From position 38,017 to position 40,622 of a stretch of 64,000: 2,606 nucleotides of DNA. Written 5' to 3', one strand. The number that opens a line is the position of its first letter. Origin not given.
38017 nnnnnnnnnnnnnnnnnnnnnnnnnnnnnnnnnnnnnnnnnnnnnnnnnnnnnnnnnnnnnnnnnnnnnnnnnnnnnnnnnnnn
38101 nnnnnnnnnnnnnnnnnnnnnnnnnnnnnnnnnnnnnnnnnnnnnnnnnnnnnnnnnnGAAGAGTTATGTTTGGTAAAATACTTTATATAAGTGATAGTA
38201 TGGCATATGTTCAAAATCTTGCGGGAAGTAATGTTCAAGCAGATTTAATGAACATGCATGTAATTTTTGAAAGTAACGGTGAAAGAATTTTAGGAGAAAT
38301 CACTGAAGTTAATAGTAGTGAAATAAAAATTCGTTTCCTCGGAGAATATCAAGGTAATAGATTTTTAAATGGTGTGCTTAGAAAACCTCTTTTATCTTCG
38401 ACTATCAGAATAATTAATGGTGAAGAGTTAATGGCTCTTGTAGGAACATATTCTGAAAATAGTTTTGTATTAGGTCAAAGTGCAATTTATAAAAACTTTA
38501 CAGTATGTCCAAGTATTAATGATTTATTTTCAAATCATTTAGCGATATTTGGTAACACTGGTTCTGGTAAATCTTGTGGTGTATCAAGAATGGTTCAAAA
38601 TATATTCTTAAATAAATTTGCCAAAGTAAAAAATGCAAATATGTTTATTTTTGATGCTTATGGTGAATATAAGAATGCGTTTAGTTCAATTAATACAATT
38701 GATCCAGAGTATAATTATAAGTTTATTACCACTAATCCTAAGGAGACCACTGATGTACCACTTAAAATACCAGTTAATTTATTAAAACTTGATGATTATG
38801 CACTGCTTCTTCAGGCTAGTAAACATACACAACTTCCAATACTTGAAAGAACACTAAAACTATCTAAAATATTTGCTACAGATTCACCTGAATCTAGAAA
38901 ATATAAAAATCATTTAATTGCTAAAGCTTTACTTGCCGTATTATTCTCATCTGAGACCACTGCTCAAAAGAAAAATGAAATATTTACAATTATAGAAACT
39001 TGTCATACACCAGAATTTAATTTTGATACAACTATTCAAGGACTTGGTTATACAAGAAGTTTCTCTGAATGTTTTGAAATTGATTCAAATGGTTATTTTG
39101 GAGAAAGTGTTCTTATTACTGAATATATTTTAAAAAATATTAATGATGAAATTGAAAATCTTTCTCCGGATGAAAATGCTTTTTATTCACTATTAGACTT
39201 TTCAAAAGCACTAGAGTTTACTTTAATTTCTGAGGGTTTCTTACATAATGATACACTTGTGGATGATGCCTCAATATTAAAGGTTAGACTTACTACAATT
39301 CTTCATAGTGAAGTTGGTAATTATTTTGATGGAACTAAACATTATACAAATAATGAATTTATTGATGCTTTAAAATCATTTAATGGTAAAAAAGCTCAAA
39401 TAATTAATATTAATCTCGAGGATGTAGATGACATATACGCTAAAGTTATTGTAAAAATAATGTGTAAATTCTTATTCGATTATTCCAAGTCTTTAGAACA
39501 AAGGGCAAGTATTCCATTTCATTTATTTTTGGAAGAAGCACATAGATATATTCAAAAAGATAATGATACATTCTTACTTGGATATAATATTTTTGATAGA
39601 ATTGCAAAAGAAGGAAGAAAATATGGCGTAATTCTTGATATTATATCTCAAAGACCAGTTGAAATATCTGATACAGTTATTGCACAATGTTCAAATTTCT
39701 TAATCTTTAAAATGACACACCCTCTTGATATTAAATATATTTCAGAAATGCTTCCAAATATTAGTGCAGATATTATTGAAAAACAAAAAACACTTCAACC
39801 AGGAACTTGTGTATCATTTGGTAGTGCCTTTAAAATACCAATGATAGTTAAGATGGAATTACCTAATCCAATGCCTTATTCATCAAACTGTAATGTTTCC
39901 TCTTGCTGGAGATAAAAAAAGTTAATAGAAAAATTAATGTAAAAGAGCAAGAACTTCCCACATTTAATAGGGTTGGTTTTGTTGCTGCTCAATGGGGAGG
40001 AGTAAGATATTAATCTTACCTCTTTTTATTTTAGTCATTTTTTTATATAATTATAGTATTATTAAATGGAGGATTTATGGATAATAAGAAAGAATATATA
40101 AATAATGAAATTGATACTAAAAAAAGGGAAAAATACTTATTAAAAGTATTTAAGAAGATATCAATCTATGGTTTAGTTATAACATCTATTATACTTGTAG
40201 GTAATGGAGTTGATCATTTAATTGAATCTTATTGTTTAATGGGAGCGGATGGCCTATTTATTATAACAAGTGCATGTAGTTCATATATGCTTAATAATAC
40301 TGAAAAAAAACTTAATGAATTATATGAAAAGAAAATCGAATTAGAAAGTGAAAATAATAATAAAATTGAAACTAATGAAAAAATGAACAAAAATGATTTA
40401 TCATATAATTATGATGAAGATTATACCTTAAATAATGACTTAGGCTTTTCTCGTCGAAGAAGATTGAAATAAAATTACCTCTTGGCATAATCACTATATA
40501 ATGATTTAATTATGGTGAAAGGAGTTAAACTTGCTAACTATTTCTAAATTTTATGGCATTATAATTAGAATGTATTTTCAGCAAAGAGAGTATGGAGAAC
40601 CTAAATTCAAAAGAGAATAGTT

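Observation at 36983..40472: Secreted serpin directly followed (8-nt gap) by a HerA-like DUF87 ATPase and a small membrane protein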

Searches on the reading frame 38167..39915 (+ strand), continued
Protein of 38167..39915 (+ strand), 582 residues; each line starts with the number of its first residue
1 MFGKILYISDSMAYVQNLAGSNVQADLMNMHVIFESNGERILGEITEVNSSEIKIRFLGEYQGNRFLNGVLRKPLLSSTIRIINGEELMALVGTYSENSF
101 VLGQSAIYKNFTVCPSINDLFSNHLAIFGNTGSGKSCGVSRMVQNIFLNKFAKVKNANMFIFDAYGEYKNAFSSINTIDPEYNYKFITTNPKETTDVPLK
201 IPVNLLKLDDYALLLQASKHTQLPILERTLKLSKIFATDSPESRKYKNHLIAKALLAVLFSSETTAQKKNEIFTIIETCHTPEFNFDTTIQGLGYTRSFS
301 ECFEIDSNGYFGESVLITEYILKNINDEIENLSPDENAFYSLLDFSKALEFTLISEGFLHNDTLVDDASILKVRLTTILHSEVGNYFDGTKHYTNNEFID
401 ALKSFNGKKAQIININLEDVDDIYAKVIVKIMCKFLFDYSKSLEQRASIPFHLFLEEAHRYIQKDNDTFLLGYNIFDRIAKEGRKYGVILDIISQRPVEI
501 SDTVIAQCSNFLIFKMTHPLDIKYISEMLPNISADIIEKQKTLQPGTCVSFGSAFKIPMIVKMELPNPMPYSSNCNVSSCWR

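Call 37: find_encoding_contigs(protein=P0389, flank=6000, max_places=2)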
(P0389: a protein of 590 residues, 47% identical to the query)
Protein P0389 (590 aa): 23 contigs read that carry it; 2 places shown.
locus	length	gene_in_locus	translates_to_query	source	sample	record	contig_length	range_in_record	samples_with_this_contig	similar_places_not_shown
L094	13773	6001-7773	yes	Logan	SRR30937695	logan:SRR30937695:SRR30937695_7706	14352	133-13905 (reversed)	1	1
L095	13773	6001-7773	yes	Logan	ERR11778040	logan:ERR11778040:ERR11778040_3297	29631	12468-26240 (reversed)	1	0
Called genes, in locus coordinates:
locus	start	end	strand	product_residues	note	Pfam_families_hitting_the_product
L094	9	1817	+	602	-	PF09972:DUF2207, PF20990:DUF2207_C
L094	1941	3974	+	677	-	PF03412:Peptidase_C39, PF00664:ABC_membrane, PF00005:ABC_tran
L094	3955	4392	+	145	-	-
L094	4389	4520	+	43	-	-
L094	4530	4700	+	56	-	-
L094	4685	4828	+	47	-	-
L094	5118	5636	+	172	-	-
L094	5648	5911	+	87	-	-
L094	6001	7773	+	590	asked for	PF01935:DUF87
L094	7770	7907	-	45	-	-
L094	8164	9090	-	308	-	PF04055:Radical_SAM, PF16199:Radical_SAM_C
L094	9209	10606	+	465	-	PF03600:CitMHS, PF03606:DcuC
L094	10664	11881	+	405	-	PF00817:IMS, PF11798:IMS_HHH (weak), PF11799:IMS_C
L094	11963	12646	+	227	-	PF00072:Response_reg, PF00486:Trans_reg_C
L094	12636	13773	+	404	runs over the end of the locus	PF00512:HisKA, PF02518:HATPase_c, PF13589:HATPase_c_3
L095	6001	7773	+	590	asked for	PF01935:DUF87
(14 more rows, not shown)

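Call 52: predict_structure(alignment_id=A2)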
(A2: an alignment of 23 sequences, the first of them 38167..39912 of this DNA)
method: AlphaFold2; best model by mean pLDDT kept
length: 582 residues; sequences in the alignment: 23
mean_pLDDT: 83.3   pTM: 0.81
mean pLDDT of the five models: 83.3, 82.1, 81.6, 79.2, 74.0
residues with pLDDT >= 90: 137; 70-90: 395; 50-70: 38; < 50: 12
segments of 3 or more residues with pLDDT < 50: 573-582
pLDDT, mean of each block of 10 residues (from residue 1): 89 88 71 89 87 89 81 88 86 84 85 85 84 65 82 72 84 79 88 90 94 91 91 84 86 89 86 87 88 83 82 82 82 76 92 81 81 93 91 92 86 89 89 92 69 87 72 87 87 87 87 86 78 70 81 82 77 40 27
secondary structure, 60 per line:
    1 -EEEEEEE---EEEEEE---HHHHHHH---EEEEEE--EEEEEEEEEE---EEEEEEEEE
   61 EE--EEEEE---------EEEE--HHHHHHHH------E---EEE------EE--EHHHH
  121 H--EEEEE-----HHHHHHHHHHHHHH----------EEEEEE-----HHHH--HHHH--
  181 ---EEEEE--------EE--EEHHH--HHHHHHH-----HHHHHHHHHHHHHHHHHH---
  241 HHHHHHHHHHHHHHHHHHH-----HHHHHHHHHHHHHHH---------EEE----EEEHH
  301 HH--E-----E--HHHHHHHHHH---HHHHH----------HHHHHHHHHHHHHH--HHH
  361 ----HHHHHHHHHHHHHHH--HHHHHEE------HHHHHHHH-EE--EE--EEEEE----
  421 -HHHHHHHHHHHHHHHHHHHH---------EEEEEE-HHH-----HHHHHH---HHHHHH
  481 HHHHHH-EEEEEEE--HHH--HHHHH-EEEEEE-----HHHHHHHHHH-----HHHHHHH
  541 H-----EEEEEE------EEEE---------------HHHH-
elements in order: E2-8 E12-17 H21-27 E31-36 E39-48 E52-62 E65-69 E79-82 H85-92 E103-105 H117-121 E124-128 H134-147 E158-163 H169-172 H175-178 E184-188 H208-214 H220-237 H241-259 H265-279 E289-291 E296-298 H299-302 H314-323 H327-331 H342-355 H365-379 H382-386 H395-402 E412-416 H422-441 E451-456 H466-471 H475-486 E488-494 H502-506 E508-513 H519-528 H534-541 E547-552 E559-562 H578-581

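Call 55: fold_search(model_id=the predicted structure, library=pdb)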
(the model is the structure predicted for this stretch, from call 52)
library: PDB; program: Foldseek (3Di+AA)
matches with E <= 10: 1240; with E <= 0.001: 205
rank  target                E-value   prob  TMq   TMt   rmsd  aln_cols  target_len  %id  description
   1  9c1m_M                3.2e-29  1.00  0.64  0.63  10.7       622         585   24  HerA-DUF assembly 1 (released 2025-06-04)
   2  8sub_N                1.7e-28  1.00  0.67  0.68   7.0       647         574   19  E. coli SIR2-HerA complex (dodecamer SIR2 pentamer HerA) (released 2023-12-27)
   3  8yhx_A                2.5e-28  1.00  0.73  0.76   5.1       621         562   20  Cryo-EM structure of the trimeric HerA (released 2024-11-06)
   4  8xaw_D                2.5e-28  1.00  0.60  0.62  11.3       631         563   21  Cryo-EM structure of an anti-phage defense complex bound to AMPPNP and DNA at state 1 (released 2024-06-05)
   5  8sub_M                6.3e-28  1.00  0.67  0.68   6.8       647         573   19  E. coli SIR2-HerA complex (dodecamer SIR2 pentamer HerA) (released 2023-12-27)
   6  8xav_A                7.4e-28  1.00  0.64  0.66  10.1       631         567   22  Cryo-EM structure of an anti-phage defense complex (released 2024-06-05)
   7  8xav_E                1.1e-27  1.00  0.61  0.63  10.4       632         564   21  Cryo-EM structure of an anti-phage defense complex (released 2024-06-05)
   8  8j4u_P                1.7e-27  1.00  0.64  0.67   7.6       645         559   18  Structure of HerA-Sir2 complex from Escherichia coli Nezha system (released 2024-01-03)
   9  9c1n_R                2.2e-27  1.00  0.60  0.60  11.2       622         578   25  HerA-DUF4297 assembly 2 (released 2025-06-04)
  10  8j4u_Q                3.4e-27  1.00  0.66  0.69   7.0       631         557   19  Structure of HerA-Sir2 complex from Escherichia coli Nezha system (released 2024-01-03)
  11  8xau_E                4.1e-27  1.00  0.64  0.67   9.8       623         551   21  Cryo-EM structure of HerA (released 2024-06-05)
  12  8wld_D                5.4e-27  1.00  0.67  0.59  10.2       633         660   18  Cryo-EM structure of SIR2/HerA antiphage complex (released 2024-09-11)
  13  8wld_L                5.7e-27  1.00  0.65  0.57  10.6       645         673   17  Cryo-EM structure of SIR2/HerA antiphage complex (released 2024-09-11)
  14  8wiv_O                1.6e-26  1.00  0.66  0.59   9.0       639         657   17  Cryo-EM structure of a bacterial protein (released 2024-09-11)
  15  8sub_O                1.9e-26  1.00  0.66  0.65   7.7       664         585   16  E. coli SIR2-HerA complex (dodecamer SIR2 pentamer HerA) (released 2023-12-27)
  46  4d2i_A                9.0e-24  1.00  0.56  0.69   8.6       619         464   19  Crystal structure of the HerA hexameric DNA translocase from Sulfolobus solfataricus bound to AMP-PNP (released 2014-12-03)
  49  4d2i_B                1.9e-23  1.00  0.59  0.73   6.7       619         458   18  Crystal structure of the HerA hexameric DNA translocase from Sulfolobus solfataricus bound to AMP-PNP (released 2014-12-03)
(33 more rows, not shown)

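Call 70: search_dna_similar(query=window:38167-39915:+, collection=phages, mode=protein, max_rows=8)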
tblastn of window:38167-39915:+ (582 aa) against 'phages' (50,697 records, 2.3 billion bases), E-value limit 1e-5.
Records with a match: 5; places in all: 5; records where one place covers at least 80% of the query: 0.
Best place of each record, by identity: <60% 5.
By first word of the organism name: Streptococcus 2; Blautia 1; Bacteriophage 1; Caudoviricetes 1.
By host as written in the record: - 2; Blautia coccoides 1; Streptococcus gallolyticus BSJ31 1; Streptococcus gallolyticus BSJ27 1.
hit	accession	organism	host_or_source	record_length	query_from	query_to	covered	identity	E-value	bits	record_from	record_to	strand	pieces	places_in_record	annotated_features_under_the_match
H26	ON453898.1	Blautia phage Montmirail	Blautia coccoides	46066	53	582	53%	29.3%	5e-18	151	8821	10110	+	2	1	terminase large subunit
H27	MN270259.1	Streptococcus phage phi-SgaBSJ31_rum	Streptococcus gallolyticus BSJ31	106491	398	549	26%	27.3%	7e-6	55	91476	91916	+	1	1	bipolar DNA helicase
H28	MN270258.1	Streptococcus phage phi-SgaBSJ27_rum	Streptococcus gallolyticus BSJ27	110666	398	549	26%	27.3%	7e-6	55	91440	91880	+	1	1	bipolar DNA helicase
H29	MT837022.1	Bacteriophage sp.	human fecal samples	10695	450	582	23%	28.1%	3e-11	72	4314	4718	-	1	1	record has no annotation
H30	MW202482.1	Caudoviricetes sp.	Manatee Spring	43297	435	529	16%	32.0%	9e-8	62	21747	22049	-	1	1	hera helicase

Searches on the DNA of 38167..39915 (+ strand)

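Call 62: search_rna_families(sources=[L001, L005, L009, L012, L015, L016, L029, L044, L053, L061, L070, L083], threshold=gathering)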
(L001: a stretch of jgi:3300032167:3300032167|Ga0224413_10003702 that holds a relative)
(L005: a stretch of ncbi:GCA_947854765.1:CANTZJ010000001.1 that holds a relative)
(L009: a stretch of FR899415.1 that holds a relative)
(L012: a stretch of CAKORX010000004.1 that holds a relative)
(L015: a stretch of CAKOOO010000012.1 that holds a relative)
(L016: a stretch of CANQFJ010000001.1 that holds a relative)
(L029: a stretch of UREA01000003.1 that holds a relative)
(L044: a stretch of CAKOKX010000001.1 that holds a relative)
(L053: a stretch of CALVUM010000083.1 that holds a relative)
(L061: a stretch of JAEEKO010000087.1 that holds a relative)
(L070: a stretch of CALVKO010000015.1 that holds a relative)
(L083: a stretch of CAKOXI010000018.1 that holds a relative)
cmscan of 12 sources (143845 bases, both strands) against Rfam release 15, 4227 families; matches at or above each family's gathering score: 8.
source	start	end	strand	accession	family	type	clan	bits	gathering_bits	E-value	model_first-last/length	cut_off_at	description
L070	10875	11207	-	RF00011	RNaseP_bact_b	Gene; ribozyme;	CL00002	267.7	97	1.6e-77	1-365/365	no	Bacterial RNase P class B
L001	4490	4753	+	RF00230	T-box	Cis-reg; leader;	-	110.1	93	4.2e-23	1-219/219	no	T-box leader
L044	7753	7935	+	RF00013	6S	Gene;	-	55.9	46.4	4.5e-08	1-187/187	no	6S / SsrS RNA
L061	6835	7017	+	RF00013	6S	Gene;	-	55.5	46.4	5.7e-08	1-187/187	no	6S / SsrS RNA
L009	7591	7776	+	RF00013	6S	Gene;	-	53.9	46.4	1.4e-07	1-187/187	no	6S / SsrS RNA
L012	7438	7622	+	RF00013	6S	Gene;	-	53.2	46.4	2.1e-07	1-187/187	no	6S / SsrS RNA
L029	7850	8028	+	RF00013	6S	Gene;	-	50.7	46.4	8.1e-07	1-187/187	no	6S / SsrS RNA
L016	6917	7096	+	RF00013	6S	Gene;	-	48.9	46.4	2.2e-06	1-187/187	no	6S / SsrS RNA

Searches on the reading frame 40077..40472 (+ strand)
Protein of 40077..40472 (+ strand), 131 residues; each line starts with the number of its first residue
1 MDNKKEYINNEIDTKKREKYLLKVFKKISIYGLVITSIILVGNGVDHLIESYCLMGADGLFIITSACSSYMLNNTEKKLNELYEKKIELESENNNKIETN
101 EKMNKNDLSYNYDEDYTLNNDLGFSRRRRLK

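Call 3: search_protein_families(library=pfam, proteins=[window:40077-40472:+], max_evalue=0.01)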
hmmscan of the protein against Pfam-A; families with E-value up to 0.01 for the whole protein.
window:40077-40472:+ (131 aa): 0 families

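Call 7: search_protein_families(library=padloc, proteins=[window:40077-40472:+], max_evalue=0.01)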
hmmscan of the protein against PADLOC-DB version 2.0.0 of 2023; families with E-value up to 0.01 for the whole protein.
window:40077-40472:+ (131 aa): 0 families

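Call 8: search_protein_families(library=ncbifam, proteins=[window:40077-40472:+], max_evalue=0.01)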
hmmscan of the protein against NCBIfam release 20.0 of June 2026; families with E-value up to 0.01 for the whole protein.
window:40077-40472:+ (131 aa): 0 families

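Call 67: search_protein_families(library=pfam, proteins=[window:40077-40469:+], max_evalue=10)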
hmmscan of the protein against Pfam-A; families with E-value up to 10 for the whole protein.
window:40077-40469:+ (131 aa): 2 families
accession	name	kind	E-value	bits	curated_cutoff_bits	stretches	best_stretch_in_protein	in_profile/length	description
PF13239.11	2TM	-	0.039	14.4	24.8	1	17-88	6-75/79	2TM domain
PF04421.21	Mss4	-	0.081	13.6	22.6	1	62-126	6-67/104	Mss4 protein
